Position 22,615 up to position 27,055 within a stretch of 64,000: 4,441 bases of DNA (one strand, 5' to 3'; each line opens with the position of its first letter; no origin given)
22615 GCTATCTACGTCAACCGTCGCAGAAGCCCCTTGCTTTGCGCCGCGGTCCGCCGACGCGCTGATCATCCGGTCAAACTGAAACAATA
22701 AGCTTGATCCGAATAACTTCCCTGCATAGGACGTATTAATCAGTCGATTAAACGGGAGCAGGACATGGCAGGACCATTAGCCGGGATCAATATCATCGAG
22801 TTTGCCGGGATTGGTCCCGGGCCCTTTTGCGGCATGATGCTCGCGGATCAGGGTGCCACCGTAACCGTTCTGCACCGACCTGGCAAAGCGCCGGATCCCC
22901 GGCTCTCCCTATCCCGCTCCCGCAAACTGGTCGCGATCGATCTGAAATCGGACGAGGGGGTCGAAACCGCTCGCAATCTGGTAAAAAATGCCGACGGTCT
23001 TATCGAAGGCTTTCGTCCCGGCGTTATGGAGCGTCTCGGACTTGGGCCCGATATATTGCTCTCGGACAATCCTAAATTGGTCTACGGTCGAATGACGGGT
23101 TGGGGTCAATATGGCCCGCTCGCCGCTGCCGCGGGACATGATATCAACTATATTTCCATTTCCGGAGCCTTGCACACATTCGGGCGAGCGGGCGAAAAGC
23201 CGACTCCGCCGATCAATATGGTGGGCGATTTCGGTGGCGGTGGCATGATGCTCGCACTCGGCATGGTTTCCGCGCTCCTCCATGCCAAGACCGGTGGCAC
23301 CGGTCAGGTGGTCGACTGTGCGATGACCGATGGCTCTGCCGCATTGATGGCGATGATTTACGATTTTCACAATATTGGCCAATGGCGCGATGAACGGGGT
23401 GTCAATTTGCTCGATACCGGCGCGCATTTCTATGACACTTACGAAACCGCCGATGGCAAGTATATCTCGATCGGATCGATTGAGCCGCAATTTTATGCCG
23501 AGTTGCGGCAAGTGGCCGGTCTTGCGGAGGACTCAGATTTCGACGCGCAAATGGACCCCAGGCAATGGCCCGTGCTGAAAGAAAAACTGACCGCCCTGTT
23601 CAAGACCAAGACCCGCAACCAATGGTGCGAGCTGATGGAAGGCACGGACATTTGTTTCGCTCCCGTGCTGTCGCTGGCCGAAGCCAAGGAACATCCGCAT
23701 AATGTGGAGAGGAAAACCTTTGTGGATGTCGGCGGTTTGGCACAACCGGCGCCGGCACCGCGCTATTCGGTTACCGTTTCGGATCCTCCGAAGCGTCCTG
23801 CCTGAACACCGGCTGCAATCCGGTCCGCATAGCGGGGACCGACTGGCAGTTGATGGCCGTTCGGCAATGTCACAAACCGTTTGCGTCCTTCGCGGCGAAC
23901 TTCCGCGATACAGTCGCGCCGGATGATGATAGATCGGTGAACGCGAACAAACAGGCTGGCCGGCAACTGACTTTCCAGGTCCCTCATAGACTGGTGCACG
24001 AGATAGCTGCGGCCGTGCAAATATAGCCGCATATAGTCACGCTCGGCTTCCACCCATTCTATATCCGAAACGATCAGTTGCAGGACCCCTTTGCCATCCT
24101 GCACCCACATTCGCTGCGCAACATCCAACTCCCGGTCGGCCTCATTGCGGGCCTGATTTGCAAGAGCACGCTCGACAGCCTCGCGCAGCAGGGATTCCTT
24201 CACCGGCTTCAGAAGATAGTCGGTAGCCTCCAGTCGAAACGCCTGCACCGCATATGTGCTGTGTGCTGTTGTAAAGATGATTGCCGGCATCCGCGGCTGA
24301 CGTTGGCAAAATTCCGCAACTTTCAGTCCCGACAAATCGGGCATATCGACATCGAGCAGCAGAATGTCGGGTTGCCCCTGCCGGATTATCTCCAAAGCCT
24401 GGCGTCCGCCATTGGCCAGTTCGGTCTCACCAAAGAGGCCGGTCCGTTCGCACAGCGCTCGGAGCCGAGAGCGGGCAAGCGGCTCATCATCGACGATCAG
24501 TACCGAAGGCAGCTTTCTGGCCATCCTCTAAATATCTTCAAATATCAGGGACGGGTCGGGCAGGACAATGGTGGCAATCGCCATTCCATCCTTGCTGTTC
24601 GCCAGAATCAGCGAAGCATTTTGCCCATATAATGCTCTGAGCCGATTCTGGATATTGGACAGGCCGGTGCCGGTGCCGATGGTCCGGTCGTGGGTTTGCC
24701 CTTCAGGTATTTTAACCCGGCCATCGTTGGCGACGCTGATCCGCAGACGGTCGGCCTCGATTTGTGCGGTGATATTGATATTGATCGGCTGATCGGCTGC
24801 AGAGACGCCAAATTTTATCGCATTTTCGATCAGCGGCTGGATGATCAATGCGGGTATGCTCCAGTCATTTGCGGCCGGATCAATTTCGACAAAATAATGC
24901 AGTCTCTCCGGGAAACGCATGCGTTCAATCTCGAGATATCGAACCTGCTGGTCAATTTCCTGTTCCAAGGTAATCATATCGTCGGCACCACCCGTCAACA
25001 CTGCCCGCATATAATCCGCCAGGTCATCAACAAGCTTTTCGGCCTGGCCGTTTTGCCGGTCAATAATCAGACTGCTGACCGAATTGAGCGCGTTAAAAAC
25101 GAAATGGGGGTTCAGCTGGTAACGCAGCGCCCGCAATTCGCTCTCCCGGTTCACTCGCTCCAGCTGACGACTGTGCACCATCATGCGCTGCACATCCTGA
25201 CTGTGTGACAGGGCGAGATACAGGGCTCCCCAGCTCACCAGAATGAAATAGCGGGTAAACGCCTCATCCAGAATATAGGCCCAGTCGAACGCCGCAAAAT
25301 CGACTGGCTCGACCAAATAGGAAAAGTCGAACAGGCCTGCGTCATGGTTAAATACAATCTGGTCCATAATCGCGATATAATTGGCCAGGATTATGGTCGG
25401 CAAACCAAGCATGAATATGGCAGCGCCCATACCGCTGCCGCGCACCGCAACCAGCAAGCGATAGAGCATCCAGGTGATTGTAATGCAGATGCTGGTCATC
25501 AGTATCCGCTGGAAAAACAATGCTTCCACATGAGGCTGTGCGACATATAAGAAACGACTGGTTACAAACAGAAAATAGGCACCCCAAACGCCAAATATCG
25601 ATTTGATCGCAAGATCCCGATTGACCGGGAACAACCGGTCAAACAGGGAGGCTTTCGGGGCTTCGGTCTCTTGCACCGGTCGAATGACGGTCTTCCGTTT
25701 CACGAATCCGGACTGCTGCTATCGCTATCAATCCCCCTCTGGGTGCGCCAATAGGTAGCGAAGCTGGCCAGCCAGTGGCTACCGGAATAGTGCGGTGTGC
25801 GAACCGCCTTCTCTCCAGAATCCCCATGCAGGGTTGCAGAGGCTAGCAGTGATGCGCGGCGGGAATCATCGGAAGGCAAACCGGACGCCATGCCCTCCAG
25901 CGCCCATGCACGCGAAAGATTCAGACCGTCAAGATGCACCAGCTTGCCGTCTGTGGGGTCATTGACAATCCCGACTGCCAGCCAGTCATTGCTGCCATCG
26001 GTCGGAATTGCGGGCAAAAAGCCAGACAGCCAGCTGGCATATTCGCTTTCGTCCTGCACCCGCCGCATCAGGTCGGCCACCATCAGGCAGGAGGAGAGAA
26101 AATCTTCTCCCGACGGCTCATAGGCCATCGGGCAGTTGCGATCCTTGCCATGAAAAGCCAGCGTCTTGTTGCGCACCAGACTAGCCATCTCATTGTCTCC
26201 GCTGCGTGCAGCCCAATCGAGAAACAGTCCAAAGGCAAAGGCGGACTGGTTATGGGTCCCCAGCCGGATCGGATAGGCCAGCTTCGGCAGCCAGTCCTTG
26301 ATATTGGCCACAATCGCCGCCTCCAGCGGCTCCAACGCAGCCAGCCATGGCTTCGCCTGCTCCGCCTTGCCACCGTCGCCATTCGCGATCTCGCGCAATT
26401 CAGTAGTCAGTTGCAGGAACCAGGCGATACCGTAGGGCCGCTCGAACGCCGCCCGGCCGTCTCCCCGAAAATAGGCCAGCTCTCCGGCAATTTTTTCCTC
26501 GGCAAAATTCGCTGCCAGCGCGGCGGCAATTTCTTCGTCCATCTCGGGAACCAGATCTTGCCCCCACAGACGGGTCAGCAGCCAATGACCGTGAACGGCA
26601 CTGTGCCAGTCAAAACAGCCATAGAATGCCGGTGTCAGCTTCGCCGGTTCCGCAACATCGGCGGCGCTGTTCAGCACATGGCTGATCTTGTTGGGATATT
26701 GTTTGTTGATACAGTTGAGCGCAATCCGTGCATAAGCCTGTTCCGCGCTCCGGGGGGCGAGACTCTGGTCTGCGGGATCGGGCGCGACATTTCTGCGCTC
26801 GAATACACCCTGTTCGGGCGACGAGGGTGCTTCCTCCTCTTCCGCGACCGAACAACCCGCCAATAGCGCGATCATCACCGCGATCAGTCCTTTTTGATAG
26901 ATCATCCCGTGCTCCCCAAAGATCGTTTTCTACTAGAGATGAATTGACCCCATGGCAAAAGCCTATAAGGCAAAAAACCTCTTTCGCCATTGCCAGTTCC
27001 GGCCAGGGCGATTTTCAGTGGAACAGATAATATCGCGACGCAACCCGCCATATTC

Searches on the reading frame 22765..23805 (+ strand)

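Call 72: search_protein_families(library=pfam, proteins=[window:22765-23805:+], max_evalue=0.0001)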
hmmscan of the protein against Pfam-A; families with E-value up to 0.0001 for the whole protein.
window:22765-23805:+ (346 aa): 1 family
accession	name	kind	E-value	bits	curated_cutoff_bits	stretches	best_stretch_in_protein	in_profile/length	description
PF02515.22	CoA_transf_3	-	9.8e-77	259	23.3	1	5-343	1-353/366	CoA-transferase family III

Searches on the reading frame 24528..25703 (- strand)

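Call 72: search_protein_families(library=pfam, proteins=[window:24528-25703:-], max_evalue=0.0001)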
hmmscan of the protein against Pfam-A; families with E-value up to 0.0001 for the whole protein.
window:24528-25703:- (391 aa): 2 families
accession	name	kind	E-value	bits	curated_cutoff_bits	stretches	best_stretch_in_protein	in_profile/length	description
PF06580.19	His_kinase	-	5.9e-24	84.6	25.2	1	189-268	2-81/81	Histidine kinase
PF02518.31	HATPase_c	-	1e-06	29.6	26.4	1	286-383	8-109/111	Histidine kinase-, DNA gyrase B-, and HSP90-like ATPase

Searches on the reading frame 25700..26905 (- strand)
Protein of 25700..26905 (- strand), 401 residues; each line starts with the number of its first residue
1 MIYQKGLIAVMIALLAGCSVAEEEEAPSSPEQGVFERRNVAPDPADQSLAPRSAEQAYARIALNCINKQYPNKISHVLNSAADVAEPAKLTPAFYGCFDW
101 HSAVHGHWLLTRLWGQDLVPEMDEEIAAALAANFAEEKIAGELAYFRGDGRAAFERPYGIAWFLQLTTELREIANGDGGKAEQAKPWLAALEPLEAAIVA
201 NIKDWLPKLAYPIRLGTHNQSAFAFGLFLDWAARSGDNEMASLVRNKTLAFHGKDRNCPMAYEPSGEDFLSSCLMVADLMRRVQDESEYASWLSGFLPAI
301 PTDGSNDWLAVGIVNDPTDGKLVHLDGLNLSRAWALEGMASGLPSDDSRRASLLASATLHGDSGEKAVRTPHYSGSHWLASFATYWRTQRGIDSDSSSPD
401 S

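Call 72: search_protein_families(library=pfam, proteins=[window:25700-26905:-], max_evalue=0.0001)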
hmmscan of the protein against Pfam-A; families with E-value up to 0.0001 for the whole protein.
window:25700-26905:- (401 aa): 1 family
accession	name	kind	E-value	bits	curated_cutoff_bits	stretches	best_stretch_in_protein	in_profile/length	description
PF11199.13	DUF2891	-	2.4e-122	408.5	25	1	57-385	2-324/325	Protein of unknown function (DUF2891)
